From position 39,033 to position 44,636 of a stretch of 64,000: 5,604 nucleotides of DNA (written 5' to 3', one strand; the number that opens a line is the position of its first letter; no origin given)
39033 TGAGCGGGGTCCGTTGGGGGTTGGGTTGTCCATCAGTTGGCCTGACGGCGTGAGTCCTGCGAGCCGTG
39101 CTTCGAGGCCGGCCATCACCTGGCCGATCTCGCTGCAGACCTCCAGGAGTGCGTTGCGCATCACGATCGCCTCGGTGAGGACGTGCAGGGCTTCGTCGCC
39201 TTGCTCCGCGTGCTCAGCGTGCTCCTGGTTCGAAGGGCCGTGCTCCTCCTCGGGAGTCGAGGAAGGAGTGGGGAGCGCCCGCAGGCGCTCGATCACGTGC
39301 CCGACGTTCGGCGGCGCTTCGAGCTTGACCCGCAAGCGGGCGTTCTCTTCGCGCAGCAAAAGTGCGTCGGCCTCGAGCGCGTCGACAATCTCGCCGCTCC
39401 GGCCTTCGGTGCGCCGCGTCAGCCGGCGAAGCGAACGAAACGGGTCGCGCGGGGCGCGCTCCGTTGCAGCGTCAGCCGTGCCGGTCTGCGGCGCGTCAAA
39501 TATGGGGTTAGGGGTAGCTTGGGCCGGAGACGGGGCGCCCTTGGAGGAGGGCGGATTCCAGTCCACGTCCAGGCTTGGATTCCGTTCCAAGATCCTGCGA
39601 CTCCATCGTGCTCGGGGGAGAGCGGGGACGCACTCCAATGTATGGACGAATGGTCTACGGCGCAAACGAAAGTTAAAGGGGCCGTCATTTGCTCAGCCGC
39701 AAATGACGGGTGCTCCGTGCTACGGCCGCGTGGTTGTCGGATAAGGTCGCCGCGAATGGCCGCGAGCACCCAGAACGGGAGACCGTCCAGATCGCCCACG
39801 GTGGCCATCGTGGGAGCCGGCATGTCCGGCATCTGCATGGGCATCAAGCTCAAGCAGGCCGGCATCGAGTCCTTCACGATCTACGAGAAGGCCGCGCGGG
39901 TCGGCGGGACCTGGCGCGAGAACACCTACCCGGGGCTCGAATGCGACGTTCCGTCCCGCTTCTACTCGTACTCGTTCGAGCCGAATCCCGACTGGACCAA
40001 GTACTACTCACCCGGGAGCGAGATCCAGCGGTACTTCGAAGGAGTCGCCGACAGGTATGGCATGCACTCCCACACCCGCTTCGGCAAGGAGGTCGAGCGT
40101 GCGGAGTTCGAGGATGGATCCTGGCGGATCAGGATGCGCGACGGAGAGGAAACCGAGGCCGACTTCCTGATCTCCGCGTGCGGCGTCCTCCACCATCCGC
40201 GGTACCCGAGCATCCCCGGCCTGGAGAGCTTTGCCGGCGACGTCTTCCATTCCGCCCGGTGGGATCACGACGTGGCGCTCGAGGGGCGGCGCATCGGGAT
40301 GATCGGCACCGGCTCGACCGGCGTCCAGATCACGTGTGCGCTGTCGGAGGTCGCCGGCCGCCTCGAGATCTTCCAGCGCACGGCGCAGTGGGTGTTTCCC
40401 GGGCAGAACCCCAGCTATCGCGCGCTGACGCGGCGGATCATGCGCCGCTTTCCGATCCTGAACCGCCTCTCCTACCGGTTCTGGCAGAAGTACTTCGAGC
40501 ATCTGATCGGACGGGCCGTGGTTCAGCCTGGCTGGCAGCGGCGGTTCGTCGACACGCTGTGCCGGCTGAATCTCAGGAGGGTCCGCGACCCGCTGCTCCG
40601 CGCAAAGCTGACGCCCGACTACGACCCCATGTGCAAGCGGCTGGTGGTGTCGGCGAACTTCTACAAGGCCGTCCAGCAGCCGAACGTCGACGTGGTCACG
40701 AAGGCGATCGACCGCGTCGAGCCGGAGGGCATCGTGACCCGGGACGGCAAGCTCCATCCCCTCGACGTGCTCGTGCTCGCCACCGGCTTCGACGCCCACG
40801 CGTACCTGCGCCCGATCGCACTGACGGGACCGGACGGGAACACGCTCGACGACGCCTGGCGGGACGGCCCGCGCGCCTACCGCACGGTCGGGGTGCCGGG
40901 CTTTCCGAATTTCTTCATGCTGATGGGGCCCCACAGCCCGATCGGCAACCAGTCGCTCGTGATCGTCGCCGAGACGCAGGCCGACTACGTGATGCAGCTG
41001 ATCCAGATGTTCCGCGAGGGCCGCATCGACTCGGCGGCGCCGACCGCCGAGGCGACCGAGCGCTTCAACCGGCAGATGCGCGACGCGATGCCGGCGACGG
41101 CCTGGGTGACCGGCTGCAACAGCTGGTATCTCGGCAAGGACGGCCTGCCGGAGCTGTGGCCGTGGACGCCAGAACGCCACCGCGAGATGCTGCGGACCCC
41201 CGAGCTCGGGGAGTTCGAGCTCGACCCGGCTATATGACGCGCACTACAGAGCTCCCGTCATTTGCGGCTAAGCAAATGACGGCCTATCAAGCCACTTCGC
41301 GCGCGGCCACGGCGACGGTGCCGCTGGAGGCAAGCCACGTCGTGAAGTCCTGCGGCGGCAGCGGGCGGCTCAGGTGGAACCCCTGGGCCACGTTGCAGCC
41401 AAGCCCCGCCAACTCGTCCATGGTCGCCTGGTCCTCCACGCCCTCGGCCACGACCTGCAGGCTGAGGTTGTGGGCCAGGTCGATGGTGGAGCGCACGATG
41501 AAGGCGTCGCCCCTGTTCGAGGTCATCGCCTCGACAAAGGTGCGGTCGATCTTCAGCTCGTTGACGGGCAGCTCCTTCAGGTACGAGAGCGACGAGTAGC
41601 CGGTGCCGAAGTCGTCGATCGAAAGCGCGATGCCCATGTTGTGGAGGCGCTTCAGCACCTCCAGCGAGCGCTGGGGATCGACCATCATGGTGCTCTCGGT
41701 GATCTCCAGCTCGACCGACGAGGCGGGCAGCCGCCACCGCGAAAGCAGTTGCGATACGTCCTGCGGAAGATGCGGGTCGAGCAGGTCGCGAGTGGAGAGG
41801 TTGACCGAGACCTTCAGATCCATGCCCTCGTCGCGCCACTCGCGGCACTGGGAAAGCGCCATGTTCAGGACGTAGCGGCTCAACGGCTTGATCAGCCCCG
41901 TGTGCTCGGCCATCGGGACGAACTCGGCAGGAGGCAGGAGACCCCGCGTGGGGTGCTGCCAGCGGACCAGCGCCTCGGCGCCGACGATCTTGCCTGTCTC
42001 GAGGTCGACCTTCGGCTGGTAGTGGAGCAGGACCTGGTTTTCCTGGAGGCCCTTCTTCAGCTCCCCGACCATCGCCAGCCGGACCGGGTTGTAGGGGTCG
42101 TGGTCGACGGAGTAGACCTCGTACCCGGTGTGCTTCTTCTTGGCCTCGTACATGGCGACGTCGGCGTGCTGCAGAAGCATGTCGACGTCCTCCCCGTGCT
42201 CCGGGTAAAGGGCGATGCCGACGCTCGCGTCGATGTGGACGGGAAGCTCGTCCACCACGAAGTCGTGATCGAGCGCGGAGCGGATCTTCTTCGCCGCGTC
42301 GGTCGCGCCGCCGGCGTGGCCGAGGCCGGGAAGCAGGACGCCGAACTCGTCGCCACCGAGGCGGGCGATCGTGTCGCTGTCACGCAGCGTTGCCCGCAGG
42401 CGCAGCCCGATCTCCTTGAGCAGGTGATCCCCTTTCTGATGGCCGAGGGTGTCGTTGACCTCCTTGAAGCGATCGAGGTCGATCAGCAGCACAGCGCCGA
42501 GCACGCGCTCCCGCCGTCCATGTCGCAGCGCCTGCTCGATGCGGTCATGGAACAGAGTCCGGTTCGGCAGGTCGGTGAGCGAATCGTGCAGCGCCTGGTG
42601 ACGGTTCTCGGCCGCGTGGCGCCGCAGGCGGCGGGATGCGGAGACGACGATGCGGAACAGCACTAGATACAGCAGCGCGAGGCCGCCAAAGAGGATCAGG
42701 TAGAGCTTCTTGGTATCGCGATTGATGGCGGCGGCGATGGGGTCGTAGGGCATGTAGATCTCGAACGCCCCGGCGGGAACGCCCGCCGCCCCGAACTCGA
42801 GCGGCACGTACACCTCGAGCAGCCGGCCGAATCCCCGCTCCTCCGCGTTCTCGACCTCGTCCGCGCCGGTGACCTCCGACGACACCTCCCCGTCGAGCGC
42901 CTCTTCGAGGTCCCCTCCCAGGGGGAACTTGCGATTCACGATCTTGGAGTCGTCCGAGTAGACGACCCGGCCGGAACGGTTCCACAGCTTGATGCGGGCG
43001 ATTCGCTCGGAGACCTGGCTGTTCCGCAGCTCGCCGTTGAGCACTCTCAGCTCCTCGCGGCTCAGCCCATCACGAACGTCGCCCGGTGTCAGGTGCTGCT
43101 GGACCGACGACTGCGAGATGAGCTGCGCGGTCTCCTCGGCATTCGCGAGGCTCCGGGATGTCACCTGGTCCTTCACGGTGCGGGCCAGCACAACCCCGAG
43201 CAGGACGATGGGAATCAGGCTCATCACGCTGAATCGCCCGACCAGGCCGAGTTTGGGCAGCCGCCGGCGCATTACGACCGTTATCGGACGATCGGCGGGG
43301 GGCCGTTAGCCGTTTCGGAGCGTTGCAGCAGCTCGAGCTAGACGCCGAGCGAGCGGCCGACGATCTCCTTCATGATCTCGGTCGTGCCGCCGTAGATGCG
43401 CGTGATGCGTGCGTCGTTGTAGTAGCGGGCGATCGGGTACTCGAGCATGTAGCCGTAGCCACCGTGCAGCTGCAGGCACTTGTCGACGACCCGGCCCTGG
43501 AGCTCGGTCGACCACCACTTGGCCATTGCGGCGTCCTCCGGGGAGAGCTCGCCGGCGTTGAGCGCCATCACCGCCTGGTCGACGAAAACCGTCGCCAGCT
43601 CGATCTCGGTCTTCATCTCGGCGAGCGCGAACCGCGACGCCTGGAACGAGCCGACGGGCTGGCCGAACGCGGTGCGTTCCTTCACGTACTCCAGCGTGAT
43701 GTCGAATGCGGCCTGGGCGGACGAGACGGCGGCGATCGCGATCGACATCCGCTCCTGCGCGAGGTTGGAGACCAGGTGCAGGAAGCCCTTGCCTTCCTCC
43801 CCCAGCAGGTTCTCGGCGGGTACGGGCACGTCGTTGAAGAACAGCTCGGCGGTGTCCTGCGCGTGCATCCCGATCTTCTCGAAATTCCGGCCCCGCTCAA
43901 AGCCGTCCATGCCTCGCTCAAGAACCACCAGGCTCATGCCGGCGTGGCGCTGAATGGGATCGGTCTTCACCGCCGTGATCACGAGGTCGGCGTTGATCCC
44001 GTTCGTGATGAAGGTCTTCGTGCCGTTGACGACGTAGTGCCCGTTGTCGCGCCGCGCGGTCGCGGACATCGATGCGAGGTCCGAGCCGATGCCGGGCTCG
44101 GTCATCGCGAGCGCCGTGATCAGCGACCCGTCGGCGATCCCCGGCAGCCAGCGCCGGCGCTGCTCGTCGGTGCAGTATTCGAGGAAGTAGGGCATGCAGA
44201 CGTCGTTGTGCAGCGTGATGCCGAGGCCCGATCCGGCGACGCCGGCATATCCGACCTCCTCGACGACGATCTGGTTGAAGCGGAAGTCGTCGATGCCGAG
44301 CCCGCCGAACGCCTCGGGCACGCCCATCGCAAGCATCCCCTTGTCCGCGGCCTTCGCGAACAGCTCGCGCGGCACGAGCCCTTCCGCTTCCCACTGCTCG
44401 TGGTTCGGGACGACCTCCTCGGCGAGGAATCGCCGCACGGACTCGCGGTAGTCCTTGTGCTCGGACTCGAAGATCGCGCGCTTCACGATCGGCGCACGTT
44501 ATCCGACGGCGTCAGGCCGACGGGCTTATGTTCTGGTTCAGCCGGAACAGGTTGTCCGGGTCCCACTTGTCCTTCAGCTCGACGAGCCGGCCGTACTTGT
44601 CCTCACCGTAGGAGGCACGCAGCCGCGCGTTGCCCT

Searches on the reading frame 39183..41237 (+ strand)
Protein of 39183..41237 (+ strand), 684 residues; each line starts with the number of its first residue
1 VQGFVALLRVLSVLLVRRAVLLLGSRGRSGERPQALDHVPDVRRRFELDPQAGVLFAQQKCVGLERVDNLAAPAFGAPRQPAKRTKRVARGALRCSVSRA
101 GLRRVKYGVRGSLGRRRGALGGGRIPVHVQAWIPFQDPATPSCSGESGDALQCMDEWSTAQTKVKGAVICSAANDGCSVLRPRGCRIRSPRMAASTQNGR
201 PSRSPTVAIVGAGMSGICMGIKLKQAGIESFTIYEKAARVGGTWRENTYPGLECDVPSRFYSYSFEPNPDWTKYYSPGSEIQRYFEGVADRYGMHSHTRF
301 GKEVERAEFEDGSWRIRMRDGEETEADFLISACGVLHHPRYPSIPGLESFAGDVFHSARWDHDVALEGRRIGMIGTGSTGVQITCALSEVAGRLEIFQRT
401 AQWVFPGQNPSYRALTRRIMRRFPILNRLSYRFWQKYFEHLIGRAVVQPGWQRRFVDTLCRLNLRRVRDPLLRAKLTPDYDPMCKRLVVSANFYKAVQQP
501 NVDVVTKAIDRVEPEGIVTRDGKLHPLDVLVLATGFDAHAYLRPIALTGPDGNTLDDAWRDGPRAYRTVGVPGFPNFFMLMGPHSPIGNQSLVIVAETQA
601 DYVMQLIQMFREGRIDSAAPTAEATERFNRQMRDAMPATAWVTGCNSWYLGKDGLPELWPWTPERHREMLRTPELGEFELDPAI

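Call 29: search_protein_families(library=pfam, proteins=[window:39183-41237:+], max_evalue=0.001)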
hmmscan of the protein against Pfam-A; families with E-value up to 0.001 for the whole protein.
window:39183-41237:+ (684 aa): 7 families
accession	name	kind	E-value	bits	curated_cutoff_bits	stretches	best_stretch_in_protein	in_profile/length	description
PF13738.12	Pyr_redox_3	-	8.4e-18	65.1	30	1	209-413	2-209/305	Pyridine nucleotide-disulphide oxidoreductase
PF00743.25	FMO-like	-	3.1e-16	59.4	22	1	206-536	3-330/532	Flavin-binding monooxygenase-like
PF13450.12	NAD_binding_8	-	1.2e-11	45.1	21.9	1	209-275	1-65/68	NAD(P)-binding Rossmann-like domain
PF07992.20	Pyr_redox_2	-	1.1e-10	41.9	26.1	1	206-420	2-193/291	Pyridine nucleotide-disulphide oxidoreductase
PF13454.12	NAD_binding_9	-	7.5e-07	29.7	21.8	0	208-278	1-75/155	FAD-NAD(P)-binding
PF01266.30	DAO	-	4.6e-05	23.5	27.9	0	207-248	2-43/353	FAD dependent oxidoreductase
PF13434.12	Lys_Orn_oxgnase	-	0.00046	19.9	21.3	0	279-393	95-213/339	L-lysine 6-monooxygenase/L-ornithine 5-monooxygenase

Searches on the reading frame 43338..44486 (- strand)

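Call 78: search_protein_families(library=pfam, proteins=[window:43338-44486:-], max_evalue=0.001)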
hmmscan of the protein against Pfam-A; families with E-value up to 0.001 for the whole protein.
window:43338-44486:- (382 aa): 5 families
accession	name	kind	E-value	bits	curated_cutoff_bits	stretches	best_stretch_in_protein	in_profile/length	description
PF00441.29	Acyl-CoA_dh_1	-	6.2e-48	163.2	22.4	1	232-380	1-149/150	Acyl-CoA dehydrogenase, C-terminal domain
PF02771.21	Acyl-CoA_dh_N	-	1.4e-30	106.4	22.9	1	8-120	2-112/113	Acyl-CoA dehydrogenase, N-terminal domain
PF02770.24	Acyl-CoA_dh_M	-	8.1e-25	87.3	33.3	1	125-220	1-97/97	Acyl-CoA dehydrogenase, middle domain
PF08028.16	Acyl-CoA_dh_2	-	9.4e-16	58.7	22.7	1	248-367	2-131/134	Acyl-CoA dehydrogenase, C-terminal domain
PF22924.1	ACOX_C_alpha1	-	2.9e-05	24.4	27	1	319-380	107-168/169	Acyl-CoA oxidase, C-alpha1 domain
